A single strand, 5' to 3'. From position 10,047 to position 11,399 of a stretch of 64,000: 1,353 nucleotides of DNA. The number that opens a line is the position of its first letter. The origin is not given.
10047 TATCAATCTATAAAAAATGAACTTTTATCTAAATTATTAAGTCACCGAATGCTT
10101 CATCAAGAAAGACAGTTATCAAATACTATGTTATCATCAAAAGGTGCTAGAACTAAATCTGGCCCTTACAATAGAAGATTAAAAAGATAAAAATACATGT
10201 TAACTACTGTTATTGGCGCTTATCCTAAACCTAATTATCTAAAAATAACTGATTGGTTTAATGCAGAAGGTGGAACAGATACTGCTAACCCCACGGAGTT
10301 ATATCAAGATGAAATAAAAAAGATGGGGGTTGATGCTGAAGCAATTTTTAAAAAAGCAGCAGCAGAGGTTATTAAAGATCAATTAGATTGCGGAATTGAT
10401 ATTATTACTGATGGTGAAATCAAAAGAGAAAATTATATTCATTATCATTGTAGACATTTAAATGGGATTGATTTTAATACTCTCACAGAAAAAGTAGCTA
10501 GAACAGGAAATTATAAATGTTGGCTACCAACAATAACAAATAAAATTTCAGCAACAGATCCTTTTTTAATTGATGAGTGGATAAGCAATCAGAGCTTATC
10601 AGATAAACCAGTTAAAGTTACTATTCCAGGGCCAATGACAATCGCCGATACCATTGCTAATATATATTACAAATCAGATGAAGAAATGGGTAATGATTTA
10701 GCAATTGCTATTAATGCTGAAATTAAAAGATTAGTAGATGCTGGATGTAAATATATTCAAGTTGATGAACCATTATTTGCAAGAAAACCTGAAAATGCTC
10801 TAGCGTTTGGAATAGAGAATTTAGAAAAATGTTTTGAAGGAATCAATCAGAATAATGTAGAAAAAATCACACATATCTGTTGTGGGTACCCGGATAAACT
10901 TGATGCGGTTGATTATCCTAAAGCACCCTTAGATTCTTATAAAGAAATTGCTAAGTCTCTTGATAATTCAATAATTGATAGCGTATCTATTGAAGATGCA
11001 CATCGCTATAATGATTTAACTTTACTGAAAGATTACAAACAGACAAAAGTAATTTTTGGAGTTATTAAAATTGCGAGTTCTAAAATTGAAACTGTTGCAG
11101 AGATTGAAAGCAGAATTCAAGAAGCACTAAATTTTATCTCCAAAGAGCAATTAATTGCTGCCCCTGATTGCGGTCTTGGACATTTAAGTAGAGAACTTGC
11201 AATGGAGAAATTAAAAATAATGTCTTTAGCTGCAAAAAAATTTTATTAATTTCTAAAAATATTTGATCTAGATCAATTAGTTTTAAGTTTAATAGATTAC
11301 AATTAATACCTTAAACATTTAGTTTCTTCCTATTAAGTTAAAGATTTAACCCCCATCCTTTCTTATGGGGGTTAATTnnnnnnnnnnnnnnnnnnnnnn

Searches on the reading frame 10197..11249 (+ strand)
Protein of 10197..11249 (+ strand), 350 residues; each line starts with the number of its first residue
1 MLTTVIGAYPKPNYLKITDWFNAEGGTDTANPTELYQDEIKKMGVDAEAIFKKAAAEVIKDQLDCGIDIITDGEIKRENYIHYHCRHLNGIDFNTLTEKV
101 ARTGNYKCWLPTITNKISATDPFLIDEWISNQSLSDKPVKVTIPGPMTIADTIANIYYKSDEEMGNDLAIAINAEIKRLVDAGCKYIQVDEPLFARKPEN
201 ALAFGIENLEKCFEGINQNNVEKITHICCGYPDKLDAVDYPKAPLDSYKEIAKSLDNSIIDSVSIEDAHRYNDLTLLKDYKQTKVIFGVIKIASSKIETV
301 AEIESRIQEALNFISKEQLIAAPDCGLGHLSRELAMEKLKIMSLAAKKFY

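Call 86: search_protein_families(library=ncbifam, proteins=[window:10197-11249:+], max_evalue=1e-10)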
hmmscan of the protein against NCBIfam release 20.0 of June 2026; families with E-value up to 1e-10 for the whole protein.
window:10197-11249:+ (350 aa): 8 families
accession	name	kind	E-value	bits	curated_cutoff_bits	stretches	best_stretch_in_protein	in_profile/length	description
NF003317.0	PRK04326.1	equivalog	1.2e-65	221.9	406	1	1-348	9-321/340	methionine synthase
NF006589.0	PRK09121.1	equivalog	8.4e-57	192.7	392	1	31-346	27-333/342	methionine synthase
NF002119.0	PRK00957.1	equivalog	3.4e-37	128.2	258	1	35-349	19-304/306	methionine synthase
TIGR01371.1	met_syn_B12ind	equivalog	9.1e-31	107.6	929.95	1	46-348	456-750/754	5-methyltetrahydropteroyltriglutamate--homocysteine S-methyltransferase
NF003556.0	PRK05222.1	equivalog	4.5e-30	105.2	541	1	48-194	452-597/750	5-methyltetrahydropteroyltriglutamate--homocysteine S-methyltransferase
NF002272.0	PRK01207.1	equivalog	3.9e-22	78.9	399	1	36-347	31-337/343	methionine synthase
NF005085.0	PRK06520.1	subfamily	1.3e-19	70.6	313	0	48-195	40-195/368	5-methyltetrahydropteroyltriglutamate--homocysteine S-methyltransferase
NF004875.0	PRK06233.1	equivalog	6.6e-18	64.7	576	1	38-328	34-344/373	vitamin B12 independent methionine synthase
